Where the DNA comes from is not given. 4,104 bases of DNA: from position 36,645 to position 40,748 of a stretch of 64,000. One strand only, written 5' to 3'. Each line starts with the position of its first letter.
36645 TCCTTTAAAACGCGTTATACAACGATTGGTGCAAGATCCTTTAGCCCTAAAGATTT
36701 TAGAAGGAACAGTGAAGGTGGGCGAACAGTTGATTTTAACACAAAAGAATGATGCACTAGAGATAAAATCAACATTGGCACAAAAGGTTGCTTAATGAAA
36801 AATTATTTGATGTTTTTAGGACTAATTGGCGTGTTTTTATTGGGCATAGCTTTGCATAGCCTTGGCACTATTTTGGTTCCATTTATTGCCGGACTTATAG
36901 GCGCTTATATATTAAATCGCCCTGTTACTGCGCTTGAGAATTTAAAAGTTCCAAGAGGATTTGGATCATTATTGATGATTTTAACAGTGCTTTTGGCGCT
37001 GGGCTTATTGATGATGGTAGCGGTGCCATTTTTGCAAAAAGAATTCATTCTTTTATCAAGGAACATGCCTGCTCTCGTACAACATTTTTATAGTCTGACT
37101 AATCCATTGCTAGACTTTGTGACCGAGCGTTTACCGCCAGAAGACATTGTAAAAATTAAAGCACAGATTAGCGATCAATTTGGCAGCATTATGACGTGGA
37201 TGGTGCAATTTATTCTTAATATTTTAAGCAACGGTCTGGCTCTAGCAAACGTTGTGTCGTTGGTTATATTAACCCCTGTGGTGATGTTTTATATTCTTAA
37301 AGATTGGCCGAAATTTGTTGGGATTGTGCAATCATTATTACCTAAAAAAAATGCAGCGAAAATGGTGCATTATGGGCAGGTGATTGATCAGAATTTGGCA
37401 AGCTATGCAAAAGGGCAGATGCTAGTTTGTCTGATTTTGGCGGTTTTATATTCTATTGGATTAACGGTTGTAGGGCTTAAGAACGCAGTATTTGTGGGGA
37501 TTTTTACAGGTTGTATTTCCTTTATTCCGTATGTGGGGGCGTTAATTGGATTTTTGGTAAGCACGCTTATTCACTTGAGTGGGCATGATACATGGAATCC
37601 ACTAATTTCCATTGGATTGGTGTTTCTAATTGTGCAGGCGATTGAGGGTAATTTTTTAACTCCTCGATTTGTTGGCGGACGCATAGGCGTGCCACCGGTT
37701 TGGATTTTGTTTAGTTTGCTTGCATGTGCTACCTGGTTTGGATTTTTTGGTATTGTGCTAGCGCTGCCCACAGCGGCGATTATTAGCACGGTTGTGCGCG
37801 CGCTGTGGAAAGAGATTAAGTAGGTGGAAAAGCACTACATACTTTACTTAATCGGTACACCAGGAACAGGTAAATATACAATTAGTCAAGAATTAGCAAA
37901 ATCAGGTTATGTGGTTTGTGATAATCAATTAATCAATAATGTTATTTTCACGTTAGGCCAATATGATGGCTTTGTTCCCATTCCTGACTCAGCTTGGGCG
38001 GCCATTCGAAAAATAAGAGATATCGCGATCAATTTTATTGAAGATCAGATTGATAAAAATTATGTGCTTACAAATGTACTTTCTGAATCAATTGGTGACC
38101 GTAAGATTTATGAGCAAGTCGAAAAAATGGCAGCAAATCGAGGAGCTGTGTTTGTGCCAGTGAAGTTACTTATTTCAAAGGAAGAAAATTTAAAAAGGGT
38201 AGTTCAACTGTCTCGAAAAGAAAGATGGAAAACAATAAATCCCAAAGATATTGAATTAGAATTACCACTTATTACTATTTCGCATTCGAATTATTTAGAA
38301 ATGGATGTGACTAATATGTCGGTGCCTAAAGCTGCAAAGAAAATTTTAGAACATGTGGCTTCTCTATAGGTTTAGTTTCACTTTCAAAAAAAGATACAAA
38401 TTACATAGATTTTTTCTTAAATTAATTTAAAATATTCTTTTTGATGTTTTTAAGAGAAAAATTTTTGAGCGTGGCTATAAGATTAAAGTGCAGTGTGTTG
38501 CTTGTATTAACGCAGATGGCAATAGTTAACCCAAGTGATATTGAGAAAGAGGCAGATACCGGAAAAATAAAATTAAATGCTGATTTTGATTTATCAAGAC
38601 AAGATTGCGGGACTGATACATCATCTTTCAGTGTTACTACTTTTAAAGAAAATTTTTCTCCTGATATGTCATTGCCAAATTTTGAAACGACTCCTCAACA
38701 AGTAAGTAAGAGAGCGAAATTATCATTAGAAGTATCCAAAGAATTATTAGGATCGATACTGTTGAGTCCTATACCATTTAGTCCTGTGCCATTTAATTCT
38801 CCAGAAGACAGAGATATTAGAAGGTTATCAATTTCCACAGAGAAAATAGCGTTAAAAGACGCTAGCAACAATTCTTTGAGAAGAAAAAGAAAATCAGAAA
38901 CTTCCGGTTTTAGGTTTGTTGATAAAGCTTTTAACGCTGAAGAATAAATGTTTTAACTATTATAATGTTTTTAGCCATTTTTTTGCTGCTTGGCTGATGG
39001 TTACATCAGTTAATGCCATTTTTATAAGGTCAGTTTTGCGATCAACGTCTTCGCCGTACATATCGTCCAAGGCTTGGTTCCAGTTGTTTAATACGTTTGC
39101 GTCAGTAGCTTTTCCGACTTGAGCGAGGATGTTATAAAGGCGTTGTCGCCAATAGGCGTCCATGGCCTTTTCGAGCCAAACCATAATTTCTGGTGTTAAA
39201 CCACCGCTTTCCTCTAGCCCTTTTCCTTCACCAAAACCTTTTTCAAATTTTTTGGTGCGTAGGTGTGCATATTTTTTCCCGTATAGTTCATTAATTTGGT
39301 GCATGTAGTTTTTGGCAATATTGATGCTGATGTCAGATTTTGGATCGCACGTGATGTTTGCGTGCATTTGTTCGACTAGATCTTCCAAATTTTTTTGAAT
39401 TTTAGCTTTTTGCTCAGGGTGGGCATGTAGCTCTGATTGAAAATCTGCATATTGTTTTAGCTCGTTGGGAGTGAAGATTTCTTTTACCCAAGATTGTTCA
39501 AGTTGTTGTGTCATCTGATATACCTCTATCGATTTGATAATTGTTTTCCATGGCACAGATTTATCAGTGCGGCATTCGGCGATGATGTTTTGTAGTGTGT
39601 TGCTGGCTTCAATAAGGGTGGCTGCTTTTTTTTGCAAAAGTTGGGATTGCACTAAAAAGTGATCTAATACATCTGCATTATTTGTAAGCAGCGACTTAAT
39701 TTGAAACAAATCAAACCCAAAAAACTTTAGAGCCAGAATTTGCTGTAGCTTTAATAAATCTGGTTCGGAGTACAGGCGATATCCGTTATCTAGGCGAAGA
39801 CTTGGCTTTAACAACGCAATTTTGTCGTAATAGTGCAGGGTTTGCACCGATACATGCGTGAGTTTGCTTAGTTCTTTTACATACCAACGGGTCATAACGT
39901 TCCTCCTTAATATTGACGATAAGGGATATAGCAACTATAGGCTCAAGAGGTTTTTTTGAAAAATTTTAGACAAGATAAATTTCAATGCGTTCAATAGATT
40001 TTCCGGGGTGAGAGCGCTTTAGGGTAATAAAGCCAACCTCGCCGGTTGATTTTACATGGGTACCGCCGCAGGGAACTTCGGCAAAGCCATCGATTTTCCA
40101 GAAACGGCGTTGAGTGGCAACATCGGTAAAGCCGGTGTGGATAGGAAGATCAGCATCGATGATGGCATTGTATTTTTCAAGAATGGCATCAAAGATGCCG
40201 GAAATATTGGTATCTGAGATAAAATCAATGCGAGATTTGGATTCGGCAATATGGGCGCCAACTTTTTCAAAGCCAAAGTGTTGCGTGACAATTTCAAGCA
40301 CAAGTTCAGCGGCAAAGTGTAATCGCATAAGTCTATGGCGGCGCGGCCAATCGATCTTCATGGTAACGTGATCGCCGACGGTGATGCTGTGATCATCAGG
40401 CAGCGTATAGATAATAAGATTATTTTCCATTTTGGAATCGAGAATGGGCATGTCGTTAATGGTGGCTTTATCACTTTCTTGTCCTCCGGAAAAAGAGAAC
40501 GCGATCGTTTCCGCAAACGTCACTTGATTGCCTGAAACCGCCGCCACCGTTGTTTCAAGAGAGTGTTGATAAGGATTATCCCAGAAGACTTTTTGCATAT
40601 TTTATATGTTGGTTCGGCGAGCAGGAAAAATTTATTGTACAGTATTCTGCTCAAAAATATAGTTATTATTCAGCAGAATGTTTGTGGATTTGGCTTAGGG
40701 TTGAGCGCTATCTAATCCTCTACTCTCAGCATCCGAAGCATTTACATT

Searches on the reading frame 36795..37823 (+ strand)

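Call 52: search_protein_families(library=pfam, proteins=[window:36795-37823:+], max_evalue=0.00001)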
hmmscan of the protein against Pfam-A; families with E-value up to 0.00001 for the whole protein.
window:36795-37823:+ (342 aa): 1 family
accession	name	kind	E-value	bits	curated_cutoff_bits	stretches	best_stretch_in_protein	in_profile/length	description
PF01594.21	AI-2E_transport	-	9e-53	180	34.3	1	8-336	3-325/327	AI-2E family transporter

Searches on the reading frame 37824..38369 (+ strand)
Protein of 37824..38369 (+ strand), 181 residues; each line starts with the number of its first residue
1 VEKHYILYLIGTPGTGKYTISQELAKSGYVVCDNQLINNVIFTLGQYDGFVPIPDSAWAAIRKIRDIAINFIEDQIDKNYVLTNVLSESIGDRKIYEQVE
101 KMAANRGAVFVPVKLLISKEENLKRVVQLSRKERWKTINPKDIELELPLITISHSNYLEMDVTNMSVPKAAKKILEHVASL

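Call 52: search_protein_families(library=pfam, proteins=[window:37824-38369:+], max_evalue=0.00001)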
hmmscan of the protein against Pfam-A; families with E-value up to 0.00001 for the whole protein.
window:37824-38369:+ (181 aa): 1 family
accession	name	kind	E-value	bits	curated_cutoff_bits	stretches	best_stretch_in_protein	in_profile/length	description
PF13238.12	AAA_18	-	4.7e-06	27.5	29.4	1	9-128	3-110/128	AAA domain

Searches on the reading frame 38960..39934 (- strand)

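Call 52: search_protein_families(library=pfam, proteins=[window:38960-39934:-], max_evalue=0.00001)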
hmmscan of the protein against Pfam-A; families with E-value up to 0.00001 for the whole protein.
window:38960-39934:- (324 aa): 2 families
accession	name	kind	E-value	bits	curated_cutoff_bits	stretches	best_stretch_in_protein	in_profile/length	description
PF00376.29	MerR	-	3.5e-13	49.6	28.2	1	19-55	2-38/38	MerR family regulatory protein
PF13411.12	MerR_1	-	5.9e-12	46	21.6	1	19-84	3-67/69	MerR HTH family regulatory protein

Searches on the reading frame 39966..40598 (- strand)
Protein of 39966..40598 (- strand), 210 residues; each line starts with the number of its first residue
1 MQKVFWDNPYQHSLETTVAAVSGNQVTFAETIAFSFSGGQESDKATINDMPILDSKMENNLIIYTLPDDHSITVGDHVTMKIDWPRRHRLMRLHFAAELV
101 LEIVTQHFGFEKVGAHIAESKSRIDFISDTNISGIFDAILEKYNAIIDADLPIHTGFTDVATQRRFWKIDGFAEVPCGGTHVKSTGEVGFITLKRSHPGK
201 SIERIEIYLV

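Call 52: search_protein_families(library=pfam, proteins=[window:39966-40598:-], max_evalue=0.00001)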
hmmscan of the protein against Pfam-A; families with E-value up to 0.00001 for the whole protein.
window:39966-40598:- (210 aa): 1 family
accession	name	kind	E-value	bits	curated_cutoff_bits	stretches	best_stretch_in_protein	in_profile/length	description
PF07973.19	tRNA_SAD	-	1.7e-07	31.5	24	1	172-206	9-44/44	Threonyl and Alanyl tRNA synthetase second additional domain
